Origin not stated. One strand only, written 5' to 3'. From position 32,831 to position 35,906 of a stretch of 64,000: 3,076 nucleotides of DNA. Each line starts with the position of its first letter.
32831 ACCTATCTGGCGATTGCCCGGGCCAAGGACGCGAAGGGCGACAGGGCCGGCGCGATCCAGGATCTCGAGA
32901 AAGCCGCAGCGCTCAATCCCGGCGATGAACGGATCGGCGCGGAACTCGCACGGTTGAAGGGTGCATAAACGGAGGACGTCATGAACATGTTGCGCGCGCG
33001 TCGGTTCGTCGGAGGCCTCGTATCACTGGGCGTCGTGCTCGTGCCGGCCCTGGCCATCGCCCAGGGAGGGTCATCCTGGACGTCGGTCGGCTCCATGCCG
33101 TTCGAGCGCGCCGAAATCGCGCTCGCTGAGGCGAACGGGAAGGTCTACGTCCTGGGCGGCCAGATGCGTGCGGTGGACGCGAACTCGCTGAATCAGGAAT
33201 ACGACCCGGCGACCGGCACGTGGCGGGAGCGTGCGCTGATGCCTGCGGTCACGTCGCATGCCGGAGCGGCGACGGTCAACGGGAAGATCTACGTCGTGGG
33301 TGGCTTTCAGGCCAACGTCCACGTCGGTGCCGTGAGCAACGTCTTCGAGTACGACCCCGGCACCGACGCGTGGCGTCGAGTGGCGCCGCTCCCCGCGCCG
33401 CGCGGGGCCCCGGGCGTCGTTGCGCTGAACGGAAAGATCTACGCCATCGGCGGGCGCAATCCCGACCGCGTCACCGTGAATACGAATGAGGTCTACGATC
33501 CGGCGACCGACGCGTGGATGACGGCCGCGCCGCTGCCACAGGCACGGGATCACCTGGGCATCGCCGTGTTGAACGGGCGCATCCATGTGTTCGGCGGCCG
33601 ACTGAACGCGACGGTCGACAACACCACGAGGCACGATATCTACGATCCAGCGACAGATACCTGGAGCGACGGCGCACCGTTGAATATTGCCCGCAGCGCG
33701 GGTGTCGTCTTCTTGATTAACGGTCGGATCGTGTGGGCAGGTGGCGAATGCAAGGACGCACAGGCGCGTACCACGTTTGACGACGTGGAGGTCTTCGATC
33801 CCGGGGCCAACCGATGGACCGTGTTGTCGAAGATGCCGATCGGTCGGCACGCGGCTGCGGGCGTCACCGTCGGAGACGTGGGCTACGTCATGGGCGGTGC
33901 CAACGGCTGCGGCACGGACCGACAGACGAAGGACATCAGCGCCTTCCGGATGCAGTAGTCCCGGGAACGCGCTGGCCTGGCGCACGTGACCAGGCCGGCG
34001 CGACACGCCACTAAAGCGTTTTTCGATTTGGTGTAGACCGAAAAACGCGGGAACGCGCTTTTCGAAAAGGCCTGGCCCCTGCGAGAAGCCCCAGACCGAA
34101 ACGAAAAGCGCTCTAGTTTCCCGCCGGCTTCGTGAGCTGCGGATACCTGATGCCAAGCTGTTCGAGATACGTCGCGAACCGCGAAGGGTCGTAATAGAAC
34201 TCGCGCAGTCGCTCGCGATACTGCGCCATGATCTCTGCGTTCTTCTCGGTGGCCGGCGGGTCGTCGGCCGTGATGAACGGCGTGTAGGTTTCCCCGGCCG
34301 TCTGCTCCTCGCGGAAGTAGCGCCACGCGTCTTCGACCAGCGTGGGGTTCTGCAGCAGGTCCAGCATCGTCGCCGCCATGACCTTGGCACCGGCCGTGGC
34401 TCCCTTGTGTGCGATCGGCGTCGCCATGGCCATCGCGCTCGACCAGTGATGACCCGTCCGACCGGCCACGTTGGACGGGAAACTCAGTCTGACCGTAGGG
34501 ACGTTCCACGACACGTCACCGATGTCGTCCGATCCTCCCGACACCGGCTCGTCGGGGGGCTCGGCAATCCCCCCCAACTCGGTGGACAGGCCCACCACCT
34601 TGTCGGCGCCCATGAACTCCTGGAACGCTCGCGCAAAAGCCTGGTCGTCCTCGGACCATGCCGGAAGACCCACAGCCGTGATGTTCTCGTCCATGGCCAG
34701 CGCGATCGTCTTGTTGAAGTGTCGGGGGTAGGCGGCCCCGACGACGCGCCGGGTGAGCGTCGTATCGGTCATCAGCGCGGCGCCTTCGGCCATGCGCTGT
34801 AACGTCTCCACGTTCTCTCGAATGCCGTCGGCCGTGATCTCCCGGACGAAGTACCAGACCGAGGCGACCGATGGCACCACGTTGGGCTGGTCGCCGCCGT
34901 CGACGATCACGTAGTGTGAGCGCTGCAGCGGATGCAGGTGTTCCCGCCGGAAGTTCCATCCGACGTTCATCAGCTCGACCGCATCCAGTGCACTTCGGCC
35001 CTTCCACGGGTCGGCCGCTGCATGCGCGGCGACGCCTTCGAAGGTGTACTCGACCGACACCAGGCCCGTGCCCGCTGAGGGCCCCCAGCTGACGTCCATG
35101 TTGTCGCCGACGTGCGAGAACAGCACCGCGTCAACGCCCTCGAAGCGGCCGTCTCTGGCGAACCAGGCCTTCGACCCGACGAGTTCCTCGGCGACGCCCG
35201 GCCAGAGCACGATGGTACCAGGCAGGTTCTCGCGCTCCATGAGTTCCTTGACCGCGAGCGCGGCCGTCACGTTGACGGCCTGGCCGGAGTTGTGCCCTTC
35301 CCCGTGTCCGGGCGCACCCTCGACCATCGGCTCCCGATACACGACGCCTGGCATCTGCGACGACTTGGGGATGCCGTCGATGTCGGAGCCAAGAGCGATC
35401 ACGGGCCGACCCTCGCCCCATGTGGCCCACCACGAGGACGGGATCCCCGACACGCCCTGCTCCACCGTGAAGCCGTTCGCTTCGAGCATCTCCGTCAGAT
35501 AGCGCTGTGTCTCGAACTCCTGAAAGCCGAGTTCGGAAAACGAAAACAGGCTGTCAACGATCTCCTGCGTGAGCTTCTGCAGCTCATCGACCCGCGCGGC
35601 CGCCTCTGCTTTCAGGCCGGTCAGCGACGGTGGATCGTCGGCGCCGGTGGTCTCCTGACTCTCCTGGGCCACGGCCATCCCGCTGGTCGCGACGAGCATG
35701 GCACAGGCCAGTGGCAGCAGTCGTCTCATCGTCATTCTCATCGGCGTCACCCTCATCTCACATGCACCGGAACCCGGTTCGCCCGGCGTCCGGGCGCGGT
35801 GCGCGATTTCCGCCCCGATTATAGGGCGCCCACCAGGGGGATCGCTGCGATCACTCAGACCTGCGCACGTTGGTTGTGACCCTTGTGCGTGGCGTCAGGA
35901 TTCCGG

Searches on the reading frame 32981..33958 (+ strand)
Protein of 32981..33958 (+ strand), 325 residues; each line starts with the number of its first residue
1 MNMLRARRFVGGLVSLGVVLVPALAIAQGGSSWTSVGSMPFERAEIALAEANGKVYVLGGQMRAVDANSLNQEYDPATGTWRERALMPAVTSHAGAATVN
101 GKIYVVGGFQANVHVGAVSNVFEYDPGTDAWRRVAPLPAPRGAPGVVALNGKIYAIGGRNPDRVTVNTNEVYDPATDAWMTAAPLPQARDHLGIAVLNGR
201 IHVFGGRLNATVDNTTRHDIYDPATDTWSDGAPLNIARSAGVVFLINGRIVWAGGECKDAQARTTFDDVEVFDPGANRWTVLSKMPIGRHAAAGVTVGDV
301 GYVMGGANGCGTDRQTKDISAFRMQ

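Call 7: search_protein_families(library=pfam, proteins=[window:32981-33958:+])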
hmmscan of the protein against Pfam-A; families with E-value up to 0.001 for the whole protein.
window:32981-33958:+ (325 aa): 9 families
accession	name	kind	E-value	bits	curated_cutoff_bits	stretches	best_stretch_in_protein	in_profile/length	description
PF01344.31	Kelch_1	-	1.3e-48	162.5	20.1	5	140-186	1-46/46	Kelch motif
PF13964.12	Kelch_6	-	1.2e-35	120.7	25.3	4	93-141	4-50/50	Kelch motif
PF24681.1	Kelch_KLHDC2_KLHL20_DRC7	-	1.3e-30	106.8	50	2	139-306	49-221/221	KLHDC2/KLHL20/DRC7 Kelch-repeats domain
PF25210.1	Kelch_FKB95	-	8.2e-29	101.5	70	3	88-213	30-156/268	FKB95, Kelch-repeats domain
PF07646.21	Kelch_2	-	1e-28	98.2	21.3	2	93-138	4-48/48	Kelch motif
PF24996.1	NANM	-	7.7e-22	78.1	45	2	79-162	41-128/350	N-acetylneuraminate epimerase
PF13418.12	Kelch_4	-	3e-20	72.3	21.6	1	240-286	4-48/49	Galactose oxidase, central domain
PF24981.1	Beta-prop_ATRN-LZTR1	-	4.2e-20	72.6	50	2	151-309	107-282/289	Attractin/LZTR1 beta-propeller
PF13415.12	Kelch_3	-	1.5e-16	60.5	22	1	100-141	1-40/48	Galactose oxidase, central domain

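Call 43: find_encoding_contigs(protein=window:32981-33958:+, flank=10000, max_places=4)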
Protein window:32981-33958:+ (325 aa): 2 contigs read that carry it; 2 places shown.
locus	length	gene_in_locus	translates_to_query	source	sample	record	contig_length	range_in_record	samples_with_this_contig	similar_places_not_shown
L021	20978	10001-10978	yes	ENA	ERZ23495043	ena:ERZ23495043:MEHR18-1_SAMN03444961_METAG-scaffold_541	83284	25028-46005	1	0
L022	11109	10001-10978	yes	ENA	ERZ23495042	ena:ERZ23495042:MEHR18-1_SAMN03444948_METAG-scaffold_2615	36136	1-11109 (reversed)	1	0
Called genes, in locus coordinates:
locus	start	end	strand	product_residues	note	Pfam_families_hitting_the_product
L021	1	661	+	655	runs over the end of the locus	PF16177:ACAS_N, PF00501:AMP-binding, PF13193:AMP-binding_C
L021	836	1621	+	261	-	PF00194:Carb_anhydrase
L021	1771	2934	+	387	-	PF02805:Ada_Zn_binding, PF12833:HTH_18, PF01035:DNA_binding_1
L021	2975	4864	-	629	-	PF16177:ACAS_N, PF00501:AMP-binding, PF13193:AMP-binding_C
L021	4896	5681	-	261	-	PF00378:ECH_1, PF16113:ECH_2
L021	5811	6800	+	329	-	PF08240:ADH_N, PF00107:ADH_zinc_N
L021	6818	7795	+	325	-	PF08240:ADH_N, PF00107:ADH_zinc_N, PF13602:ADH_zinc_N_2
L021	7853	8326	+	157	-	-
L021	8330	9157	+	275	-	PF00903:Glyoxalase, PF13669:Glyoxalase_4 (faint), PF18029:Glyoxalase_6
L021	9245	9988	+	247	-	PF02276:CytoC_RC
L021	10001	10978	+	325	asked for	-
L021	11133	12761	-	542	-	PF01546:Peptidase_M20 (weak), PF07687:M20_dimer (weak)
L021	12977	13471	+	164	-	PF01047:MarR (weak), PF12802:MarR_2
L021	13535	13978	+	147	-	PF07681:DoxX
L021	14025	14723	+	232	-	PF02678:Pirin, PF17954:Pirin_C_2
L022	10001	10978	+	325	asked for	-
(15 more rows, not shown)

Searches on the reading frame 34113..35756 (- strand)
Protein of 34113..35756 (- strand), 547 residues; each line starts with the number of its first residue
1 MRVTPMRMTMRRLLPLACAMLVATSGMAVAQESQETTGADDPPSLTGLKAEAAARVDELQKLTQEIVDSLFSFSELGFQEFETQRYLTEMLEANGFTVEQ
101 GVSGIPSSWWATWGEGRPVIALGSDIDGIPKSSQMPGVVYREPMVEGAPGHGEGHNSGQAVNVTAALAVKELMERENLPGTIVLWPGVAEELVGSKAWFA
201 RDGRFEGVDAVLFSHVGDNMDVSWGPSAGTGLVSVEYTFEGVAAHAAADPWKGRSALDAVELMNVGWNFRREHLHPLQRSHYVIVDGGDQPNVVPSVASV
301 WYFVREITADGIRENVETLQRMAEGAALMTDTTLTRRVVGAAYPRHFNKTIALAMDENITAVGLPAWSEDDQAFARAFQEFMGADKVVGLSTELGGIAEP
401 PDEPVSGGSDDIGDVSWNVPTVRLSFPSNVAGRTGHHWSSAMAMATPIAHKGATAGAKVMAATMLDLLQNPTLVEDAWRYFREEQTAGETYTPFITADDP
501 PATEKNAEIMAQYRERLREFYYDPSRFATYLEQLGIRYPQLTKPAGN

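Call 7: search_protein_families(library=pfam, proteins=[window:34113-35756:-])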
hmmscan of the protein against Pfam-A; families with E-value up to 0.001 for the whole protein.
window:34113-35756:- (547 aa): 2 families
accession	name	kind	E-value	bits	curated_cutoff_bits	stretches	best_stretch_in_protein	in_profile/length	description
PF07687.19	M20_dimer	-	3.4e-07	30.6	21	1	231-321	5-97/107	Peptidase dimerisation domain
PF01546.33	Peptidase_M20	-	1.4e-06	28.8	24.6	1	121-405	1-188/206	Peptidase family M20/M25/M40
